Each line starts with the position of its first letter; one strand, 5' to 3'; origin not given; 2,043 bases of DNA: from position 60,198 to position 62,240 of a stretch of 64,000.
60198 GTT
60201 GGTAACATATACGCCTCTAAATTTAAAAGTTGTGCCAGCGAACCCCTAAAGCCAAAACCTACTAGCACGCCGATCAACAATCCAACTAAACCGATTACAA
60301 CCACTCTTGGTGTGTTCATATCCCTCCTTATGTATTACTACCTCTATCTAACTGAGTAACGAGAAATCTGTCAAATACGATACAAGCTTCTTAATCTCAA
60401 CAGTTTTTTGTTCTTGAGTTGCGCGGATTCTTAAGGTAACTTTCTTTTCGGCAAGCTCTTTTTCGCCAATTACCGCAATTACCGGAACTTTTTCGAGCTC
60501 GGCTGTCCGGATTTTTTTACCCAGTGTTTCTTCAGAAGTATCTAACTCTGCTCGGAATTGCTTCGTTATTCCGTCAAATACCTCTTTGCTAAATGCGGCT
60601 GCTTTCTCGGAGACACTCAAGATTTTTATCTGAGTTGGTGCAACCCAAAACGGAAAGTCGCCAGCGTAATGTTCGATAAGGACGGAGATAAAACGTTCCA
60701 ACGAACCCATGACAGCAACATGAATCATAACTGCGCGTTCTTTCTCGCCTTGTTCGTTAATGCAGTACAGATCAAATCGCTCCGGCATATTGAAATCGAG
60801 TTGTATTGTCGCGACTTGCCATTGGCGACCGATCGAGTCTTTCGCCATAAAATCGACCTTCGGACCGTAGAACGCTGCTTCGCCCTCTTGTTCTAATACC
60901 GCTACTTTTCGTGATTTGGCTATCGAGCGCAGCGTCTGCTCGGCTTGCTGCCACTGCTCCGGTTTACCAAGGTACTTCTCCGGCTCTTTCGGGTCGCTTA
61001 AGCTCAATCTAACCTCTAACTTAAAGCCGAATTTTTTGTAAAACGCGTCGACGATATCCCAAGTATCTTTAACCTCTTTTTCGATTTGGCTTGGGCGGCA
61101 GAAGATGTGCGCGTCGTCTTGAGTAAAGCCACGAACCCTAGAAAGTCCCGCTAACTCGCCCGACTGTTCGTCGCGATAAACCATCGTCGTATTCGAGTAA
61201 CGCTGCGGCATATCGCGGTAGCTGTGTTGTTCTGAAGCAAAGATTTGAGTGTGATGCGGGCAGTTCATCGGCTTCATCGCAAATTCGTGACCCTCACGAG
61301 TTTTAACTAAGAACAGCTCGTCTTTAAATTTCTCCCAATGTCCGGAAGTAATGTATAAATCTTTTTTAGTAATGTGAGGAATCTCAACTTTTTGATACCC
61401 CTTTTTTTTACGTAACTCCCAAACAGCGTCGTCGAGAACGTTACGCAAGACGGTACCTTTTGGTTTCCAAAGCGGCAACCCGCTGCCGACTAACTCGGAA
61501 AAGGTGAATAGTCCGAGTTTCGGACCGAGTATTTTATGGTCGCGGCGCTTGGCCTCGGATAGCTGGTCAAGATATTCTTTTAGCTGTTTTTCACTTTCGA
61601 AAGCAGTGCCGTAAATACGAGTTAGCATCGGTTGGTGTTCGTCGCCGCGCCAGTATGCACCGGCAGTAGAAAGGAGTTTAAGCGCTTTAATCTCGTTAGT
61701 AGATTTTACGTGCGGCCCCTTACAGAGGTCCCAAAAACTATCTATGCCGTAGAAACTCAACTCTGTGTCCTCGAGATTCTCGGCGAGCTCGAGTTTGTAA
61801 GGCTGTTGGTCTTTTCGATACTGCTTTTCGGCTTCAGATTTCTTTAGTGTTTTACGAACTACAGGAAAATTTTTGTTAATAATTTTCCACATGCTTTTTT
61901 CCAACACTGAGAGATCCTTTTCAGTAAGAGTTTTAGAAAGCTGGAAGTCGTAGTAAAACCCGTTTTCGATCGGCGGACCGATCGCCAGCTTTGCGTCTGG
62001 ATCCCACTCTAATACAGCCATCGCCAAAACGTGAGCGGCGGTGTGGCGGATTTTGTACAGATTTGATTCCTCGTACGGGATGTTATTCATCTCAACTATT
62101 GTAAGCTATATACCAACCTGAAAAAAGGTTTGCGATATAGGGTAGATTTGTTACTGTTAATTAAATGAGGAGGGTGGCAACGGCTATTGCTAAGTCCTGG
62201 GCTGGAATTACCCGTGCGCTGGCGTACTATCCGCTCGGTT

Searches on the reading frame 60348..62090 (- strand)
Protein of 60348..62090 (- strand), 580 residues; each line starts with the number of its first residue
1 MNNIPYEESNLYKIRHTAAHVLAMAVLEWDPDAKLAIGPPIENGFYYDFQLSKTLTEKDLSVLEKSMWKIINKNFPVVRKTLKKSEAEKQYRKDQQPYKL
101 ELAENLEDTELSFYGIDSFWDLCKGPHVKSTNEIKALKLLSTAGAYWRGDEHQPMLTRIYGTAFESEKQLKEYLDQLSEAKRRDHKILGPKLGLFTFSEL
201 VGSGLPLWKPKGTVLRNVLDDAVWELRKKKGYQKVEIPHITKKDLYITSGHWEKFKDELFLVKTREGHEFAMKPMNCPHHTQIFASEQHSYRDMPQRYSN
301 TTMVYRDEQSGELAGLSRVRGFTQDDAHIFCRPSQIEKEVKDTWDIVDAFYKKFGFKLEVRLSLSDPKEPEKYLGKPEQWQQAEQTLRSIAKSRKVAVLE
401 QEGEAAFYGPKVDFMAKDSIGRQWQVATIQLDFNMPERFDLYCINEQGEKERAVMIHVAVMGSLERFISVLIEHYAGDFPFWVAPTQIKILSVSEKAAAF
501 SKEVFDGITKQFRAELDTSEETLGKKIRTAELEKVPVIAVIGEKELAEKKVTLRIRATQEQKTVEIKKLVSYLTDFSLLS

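Call 32: find_encoding_contigs(protein=window:60348-62090:-, flank=10000, max_places=6)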
Protein window:60348-62090:- (580 aa): 1 contig read that carries it; 1 place shown.
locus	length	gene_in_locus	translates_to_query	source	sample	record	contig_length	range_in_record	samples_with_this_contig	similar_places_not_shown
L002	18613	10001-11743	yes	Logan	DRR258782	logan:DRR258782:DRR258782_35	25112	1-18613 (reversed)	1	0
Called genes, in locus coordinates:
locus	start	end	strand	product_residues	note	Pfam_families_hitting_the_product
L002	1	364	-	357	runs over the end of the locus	PF01926:MMR_HSR1, PF02421:FeoB_N, PF06071:YchF-GTPase_C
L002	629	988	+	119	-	PF14478:DUF4430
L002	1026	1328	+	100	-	-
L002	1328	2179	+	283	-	-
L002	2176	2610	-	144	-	PF01668:SmpB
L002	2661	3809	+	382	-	PF00464:SHMT, PF00155:Aminotran_1_2 (weak)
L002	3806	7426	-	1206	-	PF13620:CarboxypepD_reg (weak), PF22904:NOMO1-like_2nd (faint), PF13620:CarboxypepD_reg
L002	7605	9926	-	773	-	-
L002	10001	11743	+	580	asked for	PF07973:tRNA_SAD, PF00587:tRNA-synt_2b, PF03129:HGTP_anticodon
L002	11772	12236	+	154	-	-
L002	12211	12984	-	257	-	PF00763:THF_DHG_CYH, PF02882:THF_DHG_CYH_C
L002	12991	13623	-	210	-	PF13098:Thioredoxin_2 (weak), PF13462:Thioredoxin_4, PF01323:DSBA, PF13743:Thioredoxin_5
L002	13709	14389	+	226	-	PF01479:S4, PF00849:PseudoU_synth_2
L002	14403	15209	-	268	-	-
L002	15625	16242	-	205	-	PF09335:VTT_dom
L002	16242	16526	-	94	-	PF18910:DUF5665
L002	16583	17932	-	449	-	-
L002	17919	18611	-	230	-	?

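Call 41: list_cluster_members(proteins=[window:60348-62090:-, L001:10001-15706:+, P0116, P0117, P0118, P0119, P0120, P0123, P0124])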
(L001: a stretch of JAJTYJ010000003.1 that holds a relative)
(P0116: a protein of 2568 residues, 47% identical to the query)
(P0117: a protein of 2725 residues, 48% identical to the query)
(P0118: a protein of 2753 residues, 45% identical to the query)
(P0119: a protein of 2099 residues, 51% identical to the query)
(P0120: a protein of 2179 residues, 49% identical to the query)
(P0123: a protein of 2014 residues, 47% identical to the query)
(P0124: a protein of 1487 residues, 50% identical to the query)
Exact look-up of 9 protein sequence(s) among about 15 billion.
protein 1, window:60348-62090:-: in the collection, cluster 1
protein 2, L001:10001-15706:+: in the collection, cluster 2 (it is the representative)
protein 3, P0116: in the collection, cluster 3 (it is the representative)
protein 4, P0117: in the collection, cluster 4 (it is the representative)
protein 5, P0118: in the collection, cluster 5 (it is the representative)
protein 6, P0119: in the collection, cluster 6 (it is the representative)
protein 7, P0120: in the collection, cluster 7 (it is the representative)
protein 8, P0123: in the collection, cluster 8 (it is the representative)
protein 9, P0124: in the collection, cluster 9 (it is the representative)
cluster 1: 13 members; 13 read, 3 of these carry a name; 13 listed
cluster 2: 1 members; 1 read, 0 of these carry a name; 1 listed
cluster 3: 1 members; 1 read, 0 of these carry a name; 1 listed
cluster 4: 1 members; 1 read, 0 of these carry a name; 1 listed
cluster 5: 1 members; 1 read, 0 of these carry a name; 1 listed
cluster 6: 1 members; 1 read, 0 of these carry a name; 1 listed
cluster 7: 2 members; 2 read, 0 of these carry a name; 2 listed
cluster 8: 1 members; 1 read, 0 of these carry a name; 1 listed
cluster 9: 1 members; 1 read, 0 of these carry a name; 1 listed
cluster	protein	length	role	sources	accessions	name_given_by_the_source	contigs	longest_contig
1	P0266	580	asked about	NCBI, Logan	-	-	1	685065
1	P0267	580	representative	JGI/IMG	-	threonyl-tRNA synthetase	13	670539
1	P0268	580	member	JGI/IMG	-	threonyl-tRNA synthetase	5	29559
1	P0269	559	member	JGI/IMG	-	threonyl-tRNA synthetase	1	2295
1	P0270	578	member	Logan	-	-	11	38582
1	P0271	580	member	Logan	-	-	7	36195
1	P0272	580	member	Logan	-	-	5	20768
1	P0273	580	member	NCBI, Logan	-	-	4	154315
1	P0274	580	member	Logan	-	-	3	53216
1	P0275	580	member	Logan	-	-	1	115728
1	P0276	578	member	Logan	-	-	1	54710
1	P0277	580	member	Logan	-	-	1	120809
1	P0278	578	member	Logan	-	-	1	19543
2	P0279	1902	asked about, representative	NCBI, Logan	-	-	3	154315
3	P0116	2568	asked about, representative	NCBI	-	-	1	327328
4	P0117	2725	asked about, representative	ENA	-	-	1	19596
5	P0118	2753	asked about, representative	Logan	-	-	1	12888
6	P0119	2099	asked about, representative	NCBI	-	-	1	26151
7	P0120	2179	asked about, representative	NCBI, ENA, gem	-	-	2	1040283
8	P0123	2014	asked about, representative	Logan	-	-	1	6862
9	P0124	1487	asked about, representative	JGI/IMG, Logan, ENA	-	-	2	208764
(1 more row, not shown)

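Call 44: find_homologous_proteins(query=window:60348-62090:-, max_evalue=1e-100)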
Query window:60348-62090:- (580 aa): 7999 proteins with E <= 1e-100 among 8000 candidates; the best 120 are listed.
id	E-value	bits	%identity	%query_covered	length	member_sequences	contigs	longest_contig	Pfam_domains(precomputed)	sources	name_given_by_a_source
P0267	0.0e+0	1283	97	100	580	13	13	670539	PF03129.26,PF00587.31,PF07973.20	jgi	jgi:threonyl-tRNA synthetase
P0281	0.0e+0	1275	96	100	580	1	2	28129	PF03129.26,PF00587.31,PF07973.20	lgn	-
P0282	0.0e+0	1267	95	100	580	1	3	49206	PF03129.26,PF00587.31,PF07973.20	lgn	-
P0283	0.0e+0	1240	93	99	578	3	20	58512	PF03129.26,PF00587.31,PF07973.20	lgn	-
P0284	0.0e+0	1155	86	99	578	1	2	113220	PF03129.26,PF00587.31,PF07973.20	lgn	-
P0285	0.0e+0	1153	86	99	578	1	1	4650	PF03129.26,PF00587.31,PF07973.20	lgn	-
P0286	3.2e-266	902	68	98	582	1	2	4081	PF03129.26,PF00587.31,PF07973.20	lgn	-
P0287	4.9e-259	879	68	98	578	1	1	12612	PF03129.26,PF00587.31,PF07973.20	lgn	-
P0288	6.3e-258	875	67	98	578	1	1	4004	PF03129.26,PF00587.31,PF07973.20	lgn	-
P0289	6.0e-256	868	65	97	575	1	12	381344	PF03129.26,PF00587.31,PF07973.20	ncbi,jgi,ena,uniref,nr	ncbi:threonine--tRNA ligase [Candidatus Berkelbacteria bacterium RIFCSPLOWO2_01_FULL_50_28]|uniref:T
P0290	2.1e-255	867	64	98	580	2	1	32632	PF03129.26,PF00587.31,PF07973.20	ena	-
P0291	3.7e-252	856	65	98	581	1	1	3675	PF03129.26,PF00587.31,PF07973.20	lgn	-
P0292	2.0e-250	850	63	99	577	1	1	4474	PF03129.26,PF00587.31,PF07973.20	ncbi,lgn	-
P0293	4.2e-250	849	65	97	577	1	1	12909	PF03129.26,PF00587.31,PF07973.20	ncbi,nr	ncbi:threonine--tRNA ligase [Candidatus Berkelbacteria bacterium]|nr:threonine--tRNA ligase [Candida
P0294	9.6e-250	848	63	98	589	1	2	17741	PF03129.26,PF00587.31,PF07973.20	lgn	-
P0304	4.7e-245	832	64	97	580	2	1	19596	PF03129.26,PF00587.31,PF07973.20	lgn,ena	-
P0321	7.7e-239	812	62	98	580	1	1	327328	PF03129.26,PF00587.31,PF07973.20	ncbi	-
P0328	2.9e-231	787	60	98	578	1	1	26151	PF03129.26,PF00587.31,PF07973.20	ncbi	-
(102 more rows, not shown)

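Call 45: find_encoding_contigs(protein=P0267, flank=10000, max_places=6)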
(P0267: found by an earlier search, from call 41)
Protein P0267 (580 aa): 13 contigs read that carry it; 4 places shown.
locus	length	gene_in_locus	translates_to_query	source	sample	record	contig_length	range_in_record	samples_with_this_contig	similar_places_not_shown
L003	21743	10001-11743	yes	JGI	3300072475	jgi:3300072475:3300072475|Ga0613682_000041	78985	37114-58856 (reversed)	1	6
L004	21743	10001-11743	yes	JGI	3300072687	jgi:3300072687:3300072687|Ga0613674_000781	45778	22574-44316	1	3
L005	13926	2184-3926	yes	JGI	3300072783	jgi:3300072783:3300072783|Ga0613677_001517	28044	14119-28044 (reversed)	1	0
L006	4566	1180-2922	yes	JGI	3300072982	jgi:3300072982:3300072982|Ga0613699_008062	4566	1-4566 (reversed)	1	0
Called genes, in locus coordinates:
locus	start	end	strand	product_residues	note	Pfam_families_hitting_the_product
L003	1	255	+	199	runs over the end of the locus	PF00005:ABC_tran (weak), PF00625:Guanylate_kin (weak)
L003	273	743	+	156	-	PF02367:TsaE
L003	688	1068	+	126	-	PF00814:TsaD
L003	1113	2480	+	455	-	PF03816:LytR_cpsA_psr, PF13399:LytR_C (faint)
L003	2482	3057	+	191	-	-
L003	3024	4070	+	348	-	PF13624:SurA_N_3, PF13616:Rotamase_3, PF13145:Rotamase_2, PF00639:Rotamase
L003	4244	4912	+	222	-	PF01863:YgjP-like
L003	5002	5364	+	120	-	PF13560:HTH_31 (weak), PF12844:HTH_19 (weak), PF13413:HTH_25 (weak), PF01381:HTH_3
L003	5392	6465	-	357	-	PF01926:MMR_HSR1, PF02421:FeoB_N, PF06071:YchF-GTPase_C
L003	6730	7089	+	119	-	PF14478:DUF4430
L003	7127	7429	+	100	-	-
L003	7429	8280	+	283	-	-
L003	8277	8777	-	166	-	PF01668:SmpB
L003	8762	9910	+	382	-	PF00464:SHMT, PF00155:Aminotran_1_2 (weak)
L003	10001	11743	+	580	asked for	PF07973:tRNA_SAD, PF00587:tRNA-synt_2b, PF03129:HGTP_anticodon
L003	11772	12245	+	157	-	-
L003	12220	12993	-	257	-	PF00763:THF_DHG_CYH, PF02882:THF_DHG_CYH_C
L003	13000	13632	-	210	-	PF13098:Thioredoxin_2 (weak), PF13462:Thioredoxin_4, PF01323:DSBA, PF13743:Thioredoxin_5 (weak)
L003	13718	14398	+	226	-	PF01479:S4, PF00849:PseudoU_synth_2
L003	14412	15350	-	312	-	-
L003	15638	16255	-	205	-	PF09335:VTT_dom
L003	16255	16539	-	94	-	PF18910:DUF5665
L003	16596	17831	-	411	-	-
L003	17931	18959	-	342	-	-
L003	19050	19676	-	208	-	-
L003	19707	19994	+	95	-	-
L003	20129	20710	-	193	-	-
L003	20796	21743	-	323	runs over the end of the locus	PF00294:PfkB, PF08543:Phos_pyr_kin (weak)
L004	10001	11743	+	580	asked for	PF07973:tRNA_SAD, PF00587:tRNA-synt_2b, PF03129:HGTP_anticodon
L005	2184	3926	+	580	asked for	PF07973:tRNA_SAD, PF00587:tRNA-synt_2b, PF03129:HGTP_anticodon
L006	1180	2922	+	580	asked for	PF07973:tRNA_SAD, PF00587:tRNA-synt_2b, PF03129:HGTP_anticodon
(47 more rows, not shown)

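Call 46: find_encoding_contigs(protein=P0283, flank=10000, max_places=5)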
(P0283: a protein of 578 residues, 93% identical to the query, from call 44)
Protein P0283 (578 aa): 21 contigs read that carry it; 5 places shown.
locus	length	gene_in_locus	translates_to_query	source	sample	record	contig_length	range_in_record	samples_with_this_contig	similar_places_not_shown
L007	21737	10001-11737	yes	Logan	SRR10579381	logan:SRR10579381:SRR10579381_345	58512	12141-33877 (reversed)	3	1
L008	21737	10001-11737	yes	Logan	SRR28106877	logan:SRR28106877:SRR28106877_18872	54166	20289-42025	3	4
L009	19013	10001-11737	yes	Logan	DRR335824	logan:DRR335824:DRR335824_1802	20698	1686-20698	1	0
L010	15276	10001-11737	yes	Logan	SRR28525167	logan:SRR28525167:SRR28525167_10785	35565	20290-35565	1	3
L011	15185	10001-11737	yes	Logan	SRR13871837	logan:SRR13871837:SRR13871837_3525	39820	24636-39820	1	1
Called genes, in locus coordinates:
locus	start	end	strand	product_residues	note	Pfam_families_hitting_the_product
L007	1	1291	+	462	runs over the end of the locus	PF00239:Resolvase, PF07508:Recombinase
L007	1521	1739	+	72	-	PF13560:HTH_31, PF12844:HTH_19, PF13443:HTH_26 (weak), PF01381:HTH_3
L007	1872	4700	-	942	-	-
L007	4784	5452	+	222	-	PF01863:YgjP-like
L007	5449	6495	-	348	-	PF01926:MMR_HSR1, PF02421:FeoB_N (weak), PF06071:YchF-GTPase_C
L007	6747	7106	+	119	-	PF14478:DUF4430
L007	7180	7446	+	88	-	-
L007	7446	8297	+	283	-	-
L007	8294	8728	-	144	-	PF01668:SmpB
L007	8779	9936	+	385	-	PF00464:SHMT, PF00155:Aminotran_1_2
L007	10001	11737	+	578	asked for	PF07973:tRNA_SAD, PF00587:tRNA-synt_2b, PF03129:HGTP_anticodon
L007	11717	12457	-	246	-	PF00763:THF_DHG_CYH, PF02882:THF_DHG_CYH_C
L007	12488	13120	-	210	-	PF13098:Thioredoxin_2 (weak), PF13462:Thioredoxin_4, PF01323:DSBA, PF13743:Thioredoxin_5 (weak)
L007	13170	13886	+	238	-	PF01479:S4, PF00849:PseudoU_synth_2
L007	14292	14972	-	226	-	-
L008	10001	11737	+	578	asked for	PF07973:tRNA_SAD, PF00587:tRNA-synt_2b, PF03129:HGTP_anticodon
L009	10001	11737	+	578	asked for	PF07973:tRNA_SAD, PF00587:tRNA-synt_2b, PF03129:HGTP_anticodon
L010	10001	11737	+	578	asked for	PF07973:tRNA_SAD, PF00587:tRNA-synt_2b, PF03129:HGTP_anticodon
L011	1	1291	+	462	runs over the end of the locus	PF00239:Resolvase, PF07508:Recombinase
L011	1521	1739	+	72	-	PF13560:HTH_31, PF12844:HTH_19, PF13443:HTH_26 (weak), PF01381:HTH_3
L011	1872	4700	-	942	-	-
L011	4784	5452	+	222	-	PF01863:YgjP-like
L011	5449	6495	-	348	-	PF01926:MMR_HSR1, PF02421:FeoB_N (weak), PF06071:YchF-GTPase_C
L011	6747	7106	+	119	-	PF14478:DUF4430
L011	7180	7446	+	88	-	-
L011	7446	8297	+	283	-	-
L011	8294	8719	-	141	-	PF01668:SmpB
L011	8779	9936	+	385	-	PF00464:SHMT, PF00155:Aminotran_1_2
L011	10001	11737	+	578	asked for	PF07973:tRNA_SAD, PF00587:tRNA-synt_2b, PF03129:HGTP_anticodon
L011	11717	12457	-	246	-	PF00763:THF_DHG_CYH, PF02882:THF_DHG_CYH_C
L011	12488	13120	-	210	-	PF13098:Thioredoxin_2 (weak), PF13462:Thioredoxin_4, PF01323:DSBA, PF13743:Thioredoxin_5 (weak)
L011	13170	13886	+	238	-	PF01479:S4, PF00849:PseudoU_synth_2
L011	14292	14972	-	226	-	-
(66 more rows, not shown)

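Call 49: find_encoding_contigs(protein=P0328, flank=10000, max_places=2)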
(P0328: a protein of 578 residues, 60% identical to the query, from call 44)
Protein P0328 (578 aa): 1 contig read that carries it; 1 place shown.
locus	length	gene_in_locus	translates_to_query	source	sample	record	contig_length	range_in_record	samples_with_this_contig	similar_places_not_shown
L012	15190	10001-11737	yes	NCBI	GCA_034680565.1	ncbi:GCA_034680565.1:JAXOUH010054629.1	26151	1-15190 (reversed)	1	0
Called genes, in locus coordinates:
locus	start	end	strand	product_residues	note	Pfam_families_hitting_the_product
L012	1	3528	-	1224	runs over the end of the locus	PF22904:NOMO1-like_2nd (faint), PF13620:CarboxypepD_reg, PF17210:SdrD_B (weak), PF13620:CarboxypepD_reg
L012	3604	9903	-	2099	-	PF08400:phage_tail_N (faint), PF13620:CarboxypepD_reg, PF22904:NOMO1-like_2nd (faint), PF13620:CarboxypepD_reg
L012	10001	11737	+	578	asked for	PF07973:tRNA_SAD, PF00587:tRNA-synt_2b, PF03129:HGTP_anticodon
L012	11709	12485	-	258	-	PF00763:THF_DHG_CYH, PF02882:THF_DHG_CYH_C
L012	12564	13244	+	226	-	PF01479:S4, PF22421:SYY_C-terminal (weak), PF00849:PseudoU_synth_2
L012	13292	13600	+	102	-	-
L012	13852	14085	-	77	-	-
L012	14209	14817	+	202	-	PF09335:VTT_dom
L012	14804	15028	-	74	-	PF18910:DUF5665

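Call 50: find_encoding_contigs(protein=P0321, flank=10000, max_places=2)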
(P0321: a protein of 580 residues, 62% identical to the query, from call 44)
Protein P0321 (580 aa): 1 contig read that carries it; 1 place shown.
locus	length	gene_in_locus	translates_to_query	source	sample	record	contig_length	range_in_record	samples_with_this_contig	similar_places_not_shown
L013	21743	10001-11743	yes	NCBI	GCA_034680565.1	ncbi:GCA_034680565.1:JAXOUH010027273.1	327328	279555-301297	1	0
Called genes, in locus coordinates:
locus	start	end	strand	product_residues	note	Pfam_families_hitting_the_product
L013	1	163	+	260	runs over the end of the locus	-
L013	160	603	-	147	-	PF01668:SmpB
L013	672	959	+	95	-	-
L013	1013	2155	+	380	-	PF00464:SHMT, PF00155:Aminotran_1_2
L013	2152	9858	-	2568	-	PF13620:CarboxypepD_reg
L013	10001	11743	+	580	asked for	PF07973:tRNA_SAD, PF00587:tRNA-synt_2b, PF03129:HGTP_anticodon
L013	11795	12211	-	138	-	-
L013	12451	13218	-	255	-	PF00763:THF_DHG_CYH, PF02882:THF_DHG_CYH_C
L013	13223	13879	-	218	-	PF13098:Thioredoxin_2, PF13462:Thioredoxin_4, PF01323:DSBA, PF13743:Thioredoxin_5 (weak)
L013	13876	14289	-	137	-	PF07884:VKOR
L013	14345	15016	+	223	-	PF01479:S4 (weak), PF00849:PseudoU_synth_2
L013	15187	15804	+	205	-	PF09335:VTT_dom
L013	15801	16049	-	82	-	PF18910:DUF5665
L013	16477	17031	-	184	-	-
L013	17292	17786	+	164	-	PF00731:AIRC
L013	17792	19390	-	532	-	PF23500:DUF7133 (faint), PF01436:NHL (faint), PF07995:GSDH (weak), PF22807:TrAA12 (weak)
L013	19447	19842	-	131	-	-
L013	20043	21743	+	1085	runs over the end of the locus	PF19403:SpaA_2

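Call 51: find_encoding_contigs(protein=P0304, flank=10000, max_places=2)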
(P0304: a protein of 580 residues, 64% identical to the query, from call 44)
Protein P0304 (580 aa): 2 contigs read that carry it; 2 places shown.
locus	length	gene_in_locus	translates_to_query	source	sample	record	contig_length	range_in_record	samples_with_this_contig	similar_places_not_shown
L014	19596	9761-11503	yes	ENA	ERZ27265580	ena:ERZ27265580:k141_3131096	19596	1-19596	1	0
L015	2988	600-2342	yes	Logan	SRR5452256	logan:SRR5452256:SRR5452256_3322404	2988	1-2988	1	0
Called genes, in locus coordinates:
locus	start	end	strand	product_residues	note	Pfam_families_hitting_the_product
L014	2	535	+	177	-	?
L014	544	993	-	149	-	PF01668:SmpB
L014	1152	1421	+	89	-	-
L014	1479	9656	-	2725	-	PF22904:NOMO1-like_2nd (faint)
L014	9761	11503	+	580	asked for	PF07973:tRNA_SAD, PF00587:tRNA-synt_2b, PF03129:HGTP_anticodon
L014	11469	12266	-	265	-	PF00763:THF_DHG_CYH, PF02882:THF_DHG_CYH_C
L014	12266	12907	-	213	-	PF13462:Thioredoxin_4, PF01323:DSBA (weak), PF13743:Thioredoxin_5 (weak), PF01323:DSBA (weak)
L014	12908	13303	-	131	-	PF07884:VKOR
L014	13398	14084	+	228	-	PF01479:S4, PF00849:PseudoU_synth_2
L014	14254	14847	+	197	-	PF09335:VTT_dom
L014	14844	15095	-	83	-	PF18910:DUF5665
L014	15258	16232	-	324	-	PF00294:PfkB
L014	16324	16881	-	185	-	-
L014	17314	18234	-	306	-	PF02156:Glyco_hydro_26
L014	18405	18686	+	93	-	PF02583:Trns_repr_metal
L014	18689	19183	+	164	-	PF07610:DUF1573, PF15780:ASH (faint), PF22544:HYDIN_VesB_CFA65-like_Ig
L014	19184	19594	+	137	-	?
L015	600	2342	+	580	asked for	PF07973:tRNA_SAD, PF00587:tRNA-synt_2b, PF03129:HGTP_anticodon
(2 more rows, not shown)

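Call 52: list_cluster_members(proteins=[L002:7608-9926:-, L002:3809-7426:-])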
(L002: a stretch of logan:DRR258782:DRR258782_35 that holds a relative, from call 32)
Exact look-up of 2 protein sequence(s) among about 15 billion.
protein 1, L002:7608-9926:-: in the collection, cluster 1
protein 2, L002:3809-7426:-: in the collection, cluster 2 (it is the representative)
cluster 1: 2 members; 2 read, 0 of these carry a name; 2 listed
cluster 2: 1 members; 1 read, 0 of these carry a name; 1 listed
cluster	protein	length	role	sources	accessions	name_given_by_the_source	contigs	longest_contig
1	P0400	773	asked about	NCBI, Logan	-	-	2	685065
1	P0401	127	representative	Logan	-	-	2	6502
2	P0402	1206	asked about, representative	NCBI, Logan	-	-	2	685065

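Call 68: find_encoding_contigs(protein=P0281, flank=10000, max_places=2)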
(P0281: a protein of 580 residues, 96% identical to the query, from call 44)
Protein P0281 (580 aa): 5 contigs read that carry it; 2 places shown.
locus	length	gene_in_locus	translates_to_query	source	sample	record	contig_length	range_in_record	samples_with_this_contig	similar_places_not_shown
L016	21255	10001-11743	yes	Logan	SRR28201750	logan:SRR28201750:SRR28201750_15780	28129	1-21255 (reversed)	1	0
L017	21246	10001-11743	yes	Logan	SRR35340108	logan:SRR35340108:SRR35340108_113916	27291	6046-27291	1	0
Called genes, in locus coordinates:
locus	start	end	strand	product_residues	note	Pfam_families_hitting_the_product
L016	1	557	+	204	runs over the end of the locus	-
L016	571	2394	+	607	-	-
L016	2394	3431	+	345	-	PF04545:Sigma70_r4 (weak), PF13392:HNH_3 (faint)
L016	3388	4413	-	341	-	PF00145:DNA_methylase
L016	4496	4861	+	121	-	PF03852:Vsr, PF18741:MTES_1575 (faint)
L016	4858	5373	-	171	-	-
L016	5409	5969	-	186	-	PF11611:DUF4352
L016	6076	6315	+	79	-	PF13560:HTH_31, PF01381:HTH_3, PF13443:HTH_26 (weak)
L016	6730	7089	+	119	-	PF14478:DUF4430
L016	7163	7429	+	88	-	-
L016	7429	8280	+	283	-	-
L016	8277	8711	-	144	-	PF01668:SmpB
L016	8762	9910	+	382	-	PF00464:SHMT, PF00155:Aminotran_1_2 (weak)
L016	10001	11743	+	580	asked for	PF07973:tRNA_SAD, PF00587:tRNA-synt_2b, PF03129:HGTP_anticodon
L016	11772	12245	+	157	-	-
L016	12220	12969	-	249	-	PF00763:THF_DHG_CYH, PF02882:THF_DHG_CYH_C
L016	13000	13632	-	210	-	PF13098:Thioredoxin_2 (weak), PF13462:Thioredoxin_4, PF01323:DSBA, PF13743:Thioredoxin_5 (weak)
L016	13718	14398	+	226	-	PF01479:S4, PF00849:PseudoU_synth_2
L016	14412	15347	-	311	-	-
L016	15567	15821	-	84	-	-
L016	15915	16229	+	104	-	-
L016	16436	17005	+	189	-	-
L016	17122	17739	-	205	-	PF09335:VTT_dom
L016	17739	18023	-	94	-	PF18910:DUF5665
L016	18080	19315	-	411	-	-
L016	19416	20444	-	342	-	-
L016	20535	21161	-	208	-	-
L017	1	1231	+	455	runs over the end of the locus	PF03816:LytR_cpsA_psr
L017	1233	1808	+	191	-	-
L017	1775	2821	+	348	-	PF13624:SurA_N_3, PF13616:Rotamase_3, PF13145:Rotamase_2, PF00639:Rotamase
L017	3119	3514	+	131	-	-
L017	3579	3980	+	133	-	PF00892:EamA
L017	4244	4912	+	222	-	PF01863:YgjP-like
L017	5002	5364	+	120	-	PF13560:HTH_31 (weak), PF12844:HTH_19 (weak), PF13413:HTH_25 (weak), PF01381:HTH_3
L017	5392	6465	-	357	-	PF01926:MMR_HSR1, PF02421:FeoB_N, PF06071:YchF-GTPase_C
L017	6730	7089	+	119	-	PF14478:DUF4430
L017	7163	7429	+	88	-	-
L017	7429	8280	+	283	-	-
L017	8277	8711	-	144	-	PF01668:SmpB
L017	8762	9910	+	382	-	PF00464:SHMT, PF00155:Aminotran_1_2 (weak)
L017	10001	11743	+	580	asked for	PF07973:tRNA_SAD, PF00587:tRNA-synt_2b, PF03129:HGTP_anticodon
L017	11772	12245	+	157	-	-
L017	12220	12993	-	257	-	PF00763:THF_DHG_CYH, PF02882:THF_DHG_CYH_C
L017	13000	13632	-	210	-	PF13098:Thioredoxin_2 (weak), PF13462:Thioredoxin_4, PF01323:DSBA, PF13743:Thioredoxin_5 (weak)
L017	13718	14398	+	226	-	PF01479:S4, PF00849:PseudoU_synth_2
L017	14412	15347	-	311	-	-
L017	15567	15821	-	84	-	-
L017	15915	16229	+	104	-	-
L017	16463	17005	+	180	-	-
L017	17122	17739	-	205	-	PF09335:VTT_dom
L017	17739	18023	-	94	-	PF18910:DUF5665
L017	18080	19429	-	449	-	-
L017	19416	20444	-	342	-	-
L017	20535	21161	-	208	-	-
